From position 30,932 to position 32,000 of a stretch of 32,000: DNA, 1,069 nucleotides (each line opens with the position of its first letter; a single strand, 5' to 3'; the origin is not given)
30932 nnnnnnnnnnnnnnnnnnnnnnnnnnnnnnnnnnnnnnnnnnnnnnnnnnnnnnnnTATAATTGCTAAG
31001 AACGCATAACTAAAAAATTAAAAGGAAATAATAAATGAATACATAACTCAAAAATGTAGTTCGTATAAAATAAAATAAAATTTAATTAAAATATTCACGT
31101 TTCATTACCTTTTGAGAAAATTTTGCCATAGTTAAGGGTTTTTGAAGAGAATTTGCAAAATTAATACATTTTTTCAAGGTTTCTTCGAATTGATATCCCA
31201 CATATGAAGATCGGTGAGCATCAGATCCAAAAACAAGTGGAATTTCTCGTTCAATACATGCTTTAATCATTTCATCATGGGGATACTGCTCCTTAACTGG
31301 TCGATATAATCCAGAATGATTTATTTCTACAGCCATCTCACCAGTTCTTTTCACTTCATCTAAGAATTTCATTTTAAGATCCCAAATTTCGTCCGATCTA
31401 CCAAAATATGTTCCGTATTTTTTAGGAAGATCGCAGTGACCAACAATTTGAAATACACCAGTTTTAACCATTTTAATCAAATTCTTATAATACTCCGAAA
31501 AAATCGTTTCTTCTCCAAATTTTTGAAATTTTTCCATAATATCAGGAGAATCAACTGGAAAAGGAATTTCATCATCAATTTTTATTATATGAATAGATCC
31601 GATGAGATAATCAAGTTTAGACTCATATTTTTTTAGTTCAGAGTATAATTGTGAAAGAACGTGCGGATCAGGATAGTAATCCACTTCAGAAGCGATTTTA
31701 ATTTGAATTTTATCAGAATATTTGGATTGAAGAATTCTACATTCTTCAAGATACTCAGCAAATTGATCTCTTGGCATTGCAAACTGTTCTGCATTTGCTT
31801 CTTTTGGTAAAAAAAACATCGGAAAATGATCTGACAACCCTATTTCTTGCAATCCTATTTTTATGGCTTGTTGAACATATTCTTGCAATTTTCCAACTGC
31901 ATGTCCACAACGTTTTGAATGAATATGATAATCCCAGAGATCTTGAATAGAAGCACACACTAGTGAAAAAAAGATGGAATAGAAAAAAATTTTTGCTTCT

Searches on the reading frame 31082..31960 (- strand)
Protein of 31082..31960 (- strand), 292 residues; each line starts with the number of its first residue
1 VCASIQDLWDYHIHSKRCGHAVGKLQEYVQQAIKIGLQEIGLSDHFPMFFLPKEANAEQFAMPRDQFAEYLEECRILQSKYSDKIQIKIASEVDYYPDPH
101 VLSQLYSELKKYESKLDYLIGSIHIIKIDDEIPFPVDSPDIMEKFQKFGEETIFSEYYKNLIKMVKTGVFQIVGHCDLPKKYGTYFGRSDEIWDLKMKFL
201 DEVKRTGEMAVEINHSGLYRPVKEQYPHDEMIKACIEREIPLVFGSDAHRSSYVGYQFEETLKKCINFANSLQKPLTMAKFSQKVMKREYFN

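Call 3: search_protein_families(library=pfam, proteins=[window:31082-31960:-], max_evalue=0.1)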
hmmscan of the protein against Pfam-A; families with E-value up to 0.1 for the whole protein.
window:31082-31960:- (292 aa): 2 families
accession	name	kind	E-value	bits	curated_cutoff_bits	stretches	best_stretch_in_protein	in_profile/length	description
PF02811.25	PHP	-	1.5e-24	87.6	26.4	1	10-215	1-163/164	PHP domain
PF13263.12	PHP_C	-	0.0021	18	21.3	1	233-256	9-32/56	PHP-associated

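Call 4: search_protein_families(library=ncbifam, proteins=[window:31082-31960:-], max_evalue=0.1)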
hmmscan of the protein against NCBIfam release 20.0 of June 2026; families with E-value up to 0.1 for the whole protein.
window:31082-31960:- (292 aa): 9 families
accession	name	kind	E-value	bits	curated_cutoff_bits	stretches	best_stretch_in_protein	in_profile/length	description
NF005596.0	PRK07328.1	subfamily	8.4e-66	222.1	202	1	8-264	3-246/269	histidinol-phosphatase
TIGR01856.1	hisJ_fam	subfamily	3.9e-54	184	90.2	1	10-262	2-251/252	histidinol-phosphatase HisJ family protein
NF005996.1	PRK08123.1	equivalog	1.4e-45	155.7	133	1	10-260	2-260/262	histidinol-phosphatase HisJ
NF005235.0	PRK06740.1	equivalog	4.4e-20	72.4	442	1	66-266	123-311/335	histidinol phosphate phosphatase domain-containing protein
NF006702.0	PRK09248.1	domain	1.7e-12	47.4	264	2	9-48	5-44/246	PHP domain-containing protein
NF006251.0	PRK08392.1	equivalog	1e-09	38.2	212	2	224-255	160-191/216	hypothetical protein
NF004086.0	PRK05588.1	equivalog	1.9e-07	31.3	321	1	8-263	1-234/255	histidinol phosphate phosphatase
NF005928.0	PRK07945.1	equivalog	4.4e-05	23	250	1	159-257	213-304/337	PHP domain-containing protein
NF005597.0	PRK07329.1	equivalog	5.5e-05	22.9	303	1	9-263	4-235/257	hypothetical protein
